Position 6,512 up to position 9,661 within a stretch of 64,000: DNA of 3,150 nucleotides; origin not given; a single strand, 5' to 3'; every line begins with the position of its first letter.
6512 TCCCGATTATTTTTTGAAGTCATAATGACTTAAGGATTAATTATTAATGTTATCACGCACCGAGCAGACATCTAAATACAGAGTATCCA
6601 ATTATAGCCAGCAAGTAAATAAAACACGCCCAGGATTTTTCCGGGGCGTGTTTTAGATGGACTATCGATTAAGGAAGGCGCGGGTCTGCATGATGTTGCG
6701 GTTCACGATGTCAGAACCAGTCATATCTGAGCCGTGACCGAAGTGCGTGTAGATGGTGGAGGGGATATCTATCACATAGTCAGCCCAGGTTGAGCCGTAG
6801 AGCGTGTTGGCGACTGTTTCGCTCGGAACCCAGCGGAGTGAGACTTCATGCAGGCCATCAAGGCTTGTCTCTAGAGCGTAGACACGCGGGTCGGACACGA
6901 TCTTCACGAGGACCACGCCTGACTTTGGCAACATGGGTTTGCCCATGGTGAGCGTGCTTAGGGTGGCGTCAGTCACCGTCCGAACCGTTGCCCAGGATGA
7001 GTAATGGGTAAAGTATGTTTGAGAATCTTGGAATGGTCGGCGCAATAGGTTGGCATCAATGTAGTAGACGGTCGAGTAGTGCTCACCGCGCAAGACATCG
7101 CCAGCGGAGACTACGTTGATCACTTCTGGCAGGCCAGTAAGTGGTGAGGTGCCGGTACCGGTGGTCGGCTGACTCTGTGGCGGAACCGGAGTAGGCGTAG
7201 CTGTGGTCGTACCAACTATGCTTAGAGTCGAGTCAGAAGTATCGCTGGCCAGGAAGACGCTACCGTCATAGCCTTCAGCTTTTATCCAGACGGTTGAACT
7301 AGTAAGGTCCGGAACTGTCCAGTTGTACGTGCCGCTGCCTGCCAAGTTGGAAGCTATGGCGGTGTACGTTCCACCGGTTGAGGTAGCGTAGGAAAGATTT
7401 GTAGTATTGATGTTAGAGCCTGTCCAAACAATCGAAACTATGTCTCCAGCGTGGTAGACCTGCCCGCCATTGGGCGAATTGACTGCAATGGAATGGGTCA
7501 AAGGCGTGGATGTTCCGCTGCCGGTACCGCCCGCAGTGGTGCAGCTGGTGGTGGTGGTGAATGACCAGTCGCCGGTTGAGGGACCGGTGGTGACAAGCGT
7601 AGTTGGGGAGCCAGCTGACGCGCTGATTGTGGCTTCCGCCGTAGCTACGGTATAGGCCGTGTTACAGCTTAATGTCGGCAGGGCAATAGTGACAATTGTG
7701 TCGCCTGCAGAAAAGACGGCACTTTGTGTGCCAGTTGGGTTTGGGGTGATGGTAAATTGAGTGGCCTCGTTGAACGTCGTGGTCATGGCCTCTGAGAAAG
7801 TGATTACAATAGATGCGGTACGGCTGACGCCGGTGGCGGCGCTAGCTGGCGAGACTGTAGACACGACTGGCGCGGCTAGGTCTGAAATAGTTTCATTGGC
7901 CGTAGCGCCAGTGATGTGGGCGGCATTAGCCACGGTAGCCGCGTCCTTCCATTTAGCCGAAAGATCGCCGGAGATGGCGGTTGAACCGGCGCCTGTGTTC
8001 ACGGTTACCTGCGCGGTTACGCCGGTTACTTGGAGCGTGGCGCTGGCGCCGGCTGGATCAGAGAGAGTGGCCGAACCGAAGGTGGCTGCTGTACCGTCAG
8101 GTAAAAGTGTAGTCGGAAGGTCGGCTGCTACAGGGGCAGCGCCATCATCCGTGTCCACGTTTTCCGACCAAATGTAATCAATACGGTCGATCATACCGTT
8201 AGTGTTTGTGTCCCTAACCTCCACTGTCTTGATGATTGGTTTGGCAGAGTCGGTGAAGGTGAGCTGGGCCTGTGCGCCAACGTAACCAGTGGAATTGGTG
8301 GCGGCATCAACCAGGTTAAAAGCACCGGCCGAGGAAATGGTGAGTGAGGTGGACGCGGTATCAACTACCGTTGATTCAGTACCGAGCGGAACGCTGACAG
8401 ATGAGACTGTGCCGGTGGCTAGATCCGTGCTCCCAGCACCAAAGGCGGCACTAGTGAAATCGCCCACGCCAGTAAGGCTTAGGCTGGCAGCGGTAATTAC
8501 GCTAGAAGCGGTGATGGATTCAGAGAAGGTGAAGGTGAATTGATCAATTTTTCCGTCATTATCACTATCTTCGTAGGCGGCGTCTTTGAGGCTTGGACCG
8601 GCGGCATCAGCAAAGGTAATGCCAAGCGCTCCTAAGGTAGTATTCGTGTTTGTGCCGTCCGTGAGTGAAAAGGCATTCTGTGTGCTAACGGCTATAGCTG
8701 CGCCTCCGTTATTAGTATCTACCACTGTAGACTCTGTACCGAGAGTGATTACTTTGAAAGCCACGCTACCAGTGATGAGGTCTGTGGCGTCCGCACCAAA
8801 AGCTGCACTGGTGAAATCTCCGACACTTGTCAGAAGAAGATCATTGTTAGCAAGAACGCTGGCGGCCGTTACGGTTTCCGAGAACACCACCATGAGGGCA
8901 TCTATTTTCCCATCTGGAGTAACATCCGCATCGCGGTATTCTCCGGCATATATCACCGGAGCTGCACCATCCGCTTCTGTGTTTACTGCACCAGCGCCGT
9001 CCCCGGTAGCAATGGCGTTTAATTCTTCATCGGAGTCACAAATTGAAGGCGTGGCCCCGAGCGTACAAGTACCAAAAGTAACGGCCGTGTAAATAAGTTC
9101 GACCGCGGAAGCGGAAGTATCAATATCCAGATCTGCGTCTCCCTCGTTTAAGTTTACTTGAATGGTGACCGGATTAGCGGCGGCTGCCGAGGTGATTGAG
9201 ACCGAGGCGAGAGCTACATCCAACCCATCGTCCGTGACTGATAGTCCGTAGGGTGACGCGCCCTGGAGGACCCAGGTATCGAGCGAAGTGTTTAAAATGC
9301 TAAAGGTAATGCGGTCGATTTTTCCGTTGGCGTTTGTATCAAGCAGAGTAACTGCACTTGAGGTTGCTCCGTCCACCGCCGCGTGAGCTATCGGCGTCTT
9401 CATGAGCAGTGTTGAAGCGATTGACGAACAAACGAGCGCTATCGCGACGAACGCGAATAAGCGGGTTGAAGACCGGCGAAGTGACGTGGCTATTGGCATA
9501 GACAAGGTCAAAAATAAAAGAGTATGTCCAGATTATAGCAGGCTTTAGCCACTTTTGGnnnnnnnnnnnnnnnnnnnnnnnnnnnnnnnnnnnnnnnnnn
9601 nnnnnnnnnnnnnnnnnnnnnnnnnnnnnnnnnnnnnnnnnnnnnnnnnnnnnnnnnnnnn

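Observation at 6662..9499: Uncharacterised ~125-aa domain shared by four secreted proteins (C-terminus of two giants, C-terminus of a 396-aa protein, N-terminus of the acidic TSP3-repeat protein)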

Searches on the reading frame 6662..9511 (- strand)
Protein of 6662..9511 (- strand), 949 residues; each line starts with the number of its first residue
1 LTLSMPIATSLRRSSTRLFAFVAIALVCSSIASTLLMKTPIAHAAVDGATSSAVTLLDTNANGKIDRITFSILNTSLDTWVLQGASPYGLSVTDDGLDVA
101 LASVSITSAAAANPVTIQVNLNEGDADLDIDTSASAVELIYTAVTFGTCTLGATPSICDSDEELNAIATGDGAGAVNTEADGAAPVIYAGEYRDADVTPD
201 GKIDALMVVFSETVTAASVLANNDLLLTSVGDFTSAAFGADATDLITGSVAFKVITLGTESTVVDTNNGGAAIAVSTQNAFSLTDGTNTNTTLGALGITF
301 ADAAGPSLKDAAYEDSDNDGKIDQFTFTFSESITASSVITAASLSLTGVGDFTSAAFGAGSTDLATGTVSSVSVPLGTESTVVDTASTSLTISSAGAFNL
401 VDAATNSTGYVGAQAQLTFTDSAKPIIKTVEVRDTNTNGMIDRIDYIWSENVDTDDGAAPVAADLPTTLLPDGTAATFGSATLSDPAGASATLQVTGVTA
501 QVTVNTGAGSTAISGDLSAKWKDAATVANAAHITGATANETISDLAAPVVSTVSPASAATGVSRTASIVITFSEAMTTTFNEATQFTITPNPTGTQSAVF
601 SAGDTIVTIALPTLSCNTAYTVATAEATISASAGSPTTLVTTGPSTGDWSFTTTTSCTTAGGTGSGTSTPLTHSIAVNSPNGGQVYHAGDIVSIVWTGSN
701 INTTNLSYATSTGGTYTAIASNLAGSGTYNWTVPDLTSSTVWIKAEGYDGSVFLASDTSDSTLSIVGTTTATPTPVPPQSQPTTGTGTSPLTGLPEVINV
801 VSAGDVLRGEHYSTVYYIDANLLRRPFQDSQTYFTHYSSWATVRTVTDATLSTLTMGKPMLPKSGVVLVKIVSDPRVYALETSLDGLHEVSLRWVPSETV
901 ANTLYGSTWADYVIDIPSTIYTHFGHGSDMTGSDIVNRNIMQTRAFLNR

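Call 4: search_protein_families(library=pfam, proteins=[window:6662-9511:-], max_evalue=1)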
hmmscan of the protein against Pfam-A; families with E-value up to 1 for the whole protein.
window:6662-9511:- (949 aa): 2 families
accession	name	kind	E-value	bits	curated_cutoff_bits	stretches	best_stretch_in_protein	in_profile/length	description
PF13205.12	Big_5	-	4.7e-10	40.6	23.6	1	546-653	3-105/105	Bacterial Ig-like domain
PF00404.24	Dockerin_1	-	0.03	15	22.9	0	46-76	25-55/57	Dockerin type I domain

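Call 11: search_protein_families(library=ncbifam, proteins=[window:6662-9511:-], max_evalue=1)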
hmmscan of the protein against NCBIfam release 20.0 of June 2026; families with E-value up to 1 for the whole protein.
window:6662-9511:- (949 aa): 2 families
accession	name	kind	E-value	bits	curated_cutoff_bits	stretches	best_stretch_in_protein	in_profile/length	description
TIGR04008.1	WcaF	equivalog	0.11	12.4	326.3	0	207-253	87-133/180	colanic acid biosynthesis acetyltransferase WcaF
NF033814.1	copper_CopC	equivalog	0.29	11.5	95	0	546-610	10-74/107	copper homeostasis periplasmic binding protein CopC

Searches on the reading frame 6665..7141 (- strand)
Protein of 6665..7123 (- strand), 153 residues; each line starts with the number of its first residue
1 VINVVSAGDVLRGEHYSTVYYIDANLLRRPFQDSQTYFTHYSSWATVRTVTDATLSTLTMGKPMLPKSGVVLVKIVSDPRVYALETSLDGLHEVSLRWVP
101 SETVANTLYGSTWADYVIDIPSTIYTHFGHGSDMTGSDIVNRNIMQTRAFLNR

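Call 12: search_solved_structures(query=A1, max_evalue=10, show_alignments=2)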
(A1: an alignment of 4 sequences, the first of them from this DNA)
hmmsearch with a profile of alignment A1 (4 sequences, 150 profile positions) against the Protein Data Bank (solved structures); distinct sequences matched with E-value up to 10: 0.

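Call 13: find_homologous_proteins(query=A1, max_evalue=0.001)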
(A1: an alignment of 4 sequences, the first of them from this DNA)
Query A1 (4 sequences) (159 aa, profile of the alignment): 310 proteins with E <= 0.001 among 1737 candidates; the best 120 are listed.
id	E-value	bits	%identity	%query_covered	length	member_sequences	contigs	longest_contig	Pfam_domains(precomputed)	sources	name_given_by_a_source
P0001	3.9e-60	220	92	100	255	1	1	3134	-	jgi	jgi:hypothetical protein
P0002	1.1e-47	180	40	80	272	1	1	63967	PF13473.13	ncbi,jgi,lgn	ncbi:MAG: hypothetical protein WC730_01840 [Patescibacteria group bacterium]|jgi:plastocyanin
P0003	1.1e-47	179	52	96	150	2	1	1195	-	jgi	jgi:hypothetical protein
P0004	2.3e-47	178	35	87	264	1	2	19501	PF00127.27,PF13473.13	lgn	-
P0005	5.3e-47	177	36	81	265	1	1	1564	-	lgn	-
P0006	6.5e-47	177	36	84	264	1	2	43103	PF00127.27,PF13473.13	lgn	-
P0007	7.1e-47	177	34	84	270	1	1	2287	-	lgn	-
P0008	1.1e-46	176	34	91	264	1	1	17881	PF00127.27,PF13473.13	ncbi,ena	-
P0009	1.9e-46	176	36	83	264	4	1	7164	PF13473.13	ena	-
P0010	2.4e-46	175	39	83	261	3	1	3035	PF00127.27,PF13473.13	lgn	-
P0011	3.7e-46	175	35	82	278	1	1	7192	-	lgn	-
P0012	3.7e-46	175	37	87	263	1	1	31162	PF13473.13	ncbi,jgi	jgi:plastocyanin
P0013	4.1e-46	174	32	75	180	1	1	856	-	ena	-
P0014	4.5e-46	174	38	81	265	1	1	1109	-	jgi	-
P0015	4.6e-46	174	33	87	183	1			-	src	-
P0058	5.9e-44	167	51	99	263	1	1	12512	-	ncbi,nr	ncbi:hypothetical protein HYS28_02700 [Candidatus Uhrbacteria bacterium]|nr:hypothetical protein [Ca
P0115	6.5e-42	161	37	79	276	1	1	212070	PF00127.27,PF13473.13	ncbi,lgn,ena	-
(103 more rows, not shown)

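Call 54: find_encoding_contigs(protein=P0002, flank=6000, max_places=3)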
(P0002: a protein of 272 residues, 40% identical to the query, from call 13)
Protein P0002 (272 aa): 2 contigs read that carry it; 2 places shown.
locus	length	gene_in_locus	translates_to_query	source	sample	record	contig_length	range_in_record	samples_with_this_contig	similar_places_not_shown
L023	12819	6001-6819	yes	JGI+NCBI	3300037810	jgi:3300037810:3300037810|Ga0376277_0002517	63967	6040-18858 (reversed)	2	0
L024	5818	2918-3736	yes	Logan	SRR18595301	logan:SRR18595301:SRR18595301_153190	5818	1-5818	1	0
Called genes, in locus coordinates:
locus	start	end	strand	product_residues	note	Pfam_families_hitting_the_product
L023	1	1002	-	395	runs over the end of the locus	-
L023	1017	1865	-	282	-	-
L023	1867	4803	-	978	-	PF00133:tRNA-synt_1, PF01406:tRNA-synt_1e (faint), PF09334:tRNA-synt_1g (weak), PF08264:Anticodon_1, PF19302:DUF5915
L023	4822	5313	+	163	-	PF02502:LacAB_rpiB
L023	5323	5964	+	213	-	PF00834:Ribul_P_3_epim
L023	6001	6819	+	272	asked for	PF13473:Cupredoxin_1 (weak)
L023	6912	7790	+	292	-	PF13292:DXP_synthase_N, PF00456:Transketolase_N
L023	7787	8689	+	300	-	PF14257:DUF4349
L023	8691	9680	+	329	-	PF02779:Transket_pyr, PF22613:Transketolase_C_1 (faint), PF02780:Transketolase_C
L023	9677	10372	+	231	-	PF01479:S4, PF00849:PseudoU_synth_2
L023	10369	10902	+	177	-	PF13489:Methyltransf_23 (weak), PF13847:Methyltransf_31 (weak)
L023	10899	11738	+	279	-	PF09863:DUF2090, PF01791:DeoC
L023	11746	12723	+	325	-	PF00294:PfkB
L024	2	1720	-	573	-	?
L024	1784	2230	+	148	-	PF02502:LacAB_rpiB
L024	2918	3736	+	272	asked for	PF13473:Cupredoxin_1 (weak)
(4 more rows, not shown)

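Call 58: find_encoding_contigs(protein=P0058, flank=8000, max_places=2)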
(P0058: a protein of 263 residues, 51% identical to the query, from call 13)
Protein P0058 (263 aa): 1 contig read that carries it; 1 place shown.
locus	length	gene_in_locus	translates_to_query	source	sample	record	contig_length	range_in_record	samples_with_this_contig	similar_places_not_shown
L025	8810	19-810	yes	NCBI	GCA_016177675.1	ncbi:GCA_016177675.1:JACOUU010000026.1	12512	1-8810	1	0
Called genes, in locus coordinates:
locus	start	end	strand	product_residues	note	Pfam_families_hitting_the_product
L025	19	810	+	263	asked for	-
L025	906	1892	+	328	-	-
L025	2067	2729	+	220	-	PF18306:LDcluster4, PF03641:Lysine_decarbox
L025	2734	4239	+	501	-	-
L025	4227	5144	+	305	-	PF02449:Glyco_hydro_42 (faint)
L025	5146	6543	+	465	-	PF01134:GIDA, PF01262:AlaDh_PNT_C (faint), PF01266:DAO (faint), PF07992:Pyr_redox_2, PF12831:FAD_oxidored, PF13738:Pyr_redox_3, PF00070:Pyr_redox, PF02852:Pyr_redox_dim, +4 more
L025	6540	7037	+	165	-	PF07681:DoxX, PF04173:DoxD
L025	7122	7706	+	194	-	PF06325:PrmA (weak), PF13847:Methyltransf_31 (weak), PF13649:Methyltransf_25 (faint)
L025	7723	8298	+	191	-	PF13482:RNase_H_2, PF10108:DNA_pol_B_exo2 (faint)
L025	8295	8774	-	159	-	PF12158:DUF3592 (weak)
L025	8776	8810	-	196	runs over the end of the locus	PF12158:DUF3592 (weak)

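Call 59: find_encoding_contigs(protein=P0115, flank=8000, max_places=2)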
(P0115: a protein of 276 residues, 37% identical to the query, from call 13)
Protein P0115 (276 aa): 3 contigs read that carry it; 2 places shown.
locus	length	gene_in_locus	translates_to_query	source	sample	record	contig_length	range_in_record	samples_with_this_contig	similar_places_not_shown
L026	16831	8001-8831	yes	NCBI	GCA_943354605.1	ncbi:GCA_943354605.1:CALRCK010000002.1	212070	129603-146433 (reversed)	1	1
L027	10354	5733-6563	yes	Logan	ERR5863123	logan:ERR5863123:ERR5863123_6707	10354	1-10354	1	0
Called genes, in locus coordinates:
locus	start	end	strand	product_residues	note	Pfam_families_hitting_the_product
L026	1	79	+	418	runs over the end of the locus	PF00344:SecY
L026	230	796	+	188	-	PF13238:AAA_18, PF00406:ADK, PF13207:AAA_17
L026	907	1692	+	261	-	PF00557:Peptidase_M24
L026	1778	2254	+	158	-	PF23951:DUF7282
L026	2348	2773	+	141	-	PF03652:RuvX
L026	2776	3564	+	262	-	PF11967:RecO_N, PF02565:RecO_C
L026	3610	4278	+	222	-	-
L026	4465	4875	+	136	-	PF02661:Fic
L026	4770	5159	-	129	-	-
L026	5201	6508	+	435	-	PF01336:tRNA_anti-codon, PF00152:tRNA-synt_2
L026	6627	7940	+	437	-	PF01336:tRNA_anti-codon, PF00152:tRNA-synt_2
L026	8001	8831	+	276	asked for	PF00127:Copper-bind (weak), PF13473:Cupredoxin_1 (weak)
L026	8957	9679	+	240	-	PF02616:SMC_ScpA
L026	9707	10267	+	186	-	PF04079:SMC_ScpB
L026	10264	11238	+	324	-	PF00768:Peptidase_S11, PF13354:Beta-lactamase2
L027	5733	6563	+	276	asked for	PF00127:Copper-bind (weak), PF13473:Cupredoxin_1 (weak)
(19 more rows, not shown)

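Call 81: find_related_loci(query=window:6665-7123:-, collection=viral_contigs, flank=6000)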
Query seq(153 aa) (153 aa) in viral_contigs; peptide patterns used: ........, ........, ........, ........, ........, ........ (x = any residue, [..] = any of these).
4 stretches matched a pattern, but none encodes a relative of the query by tblastn (E <= 1e-3).
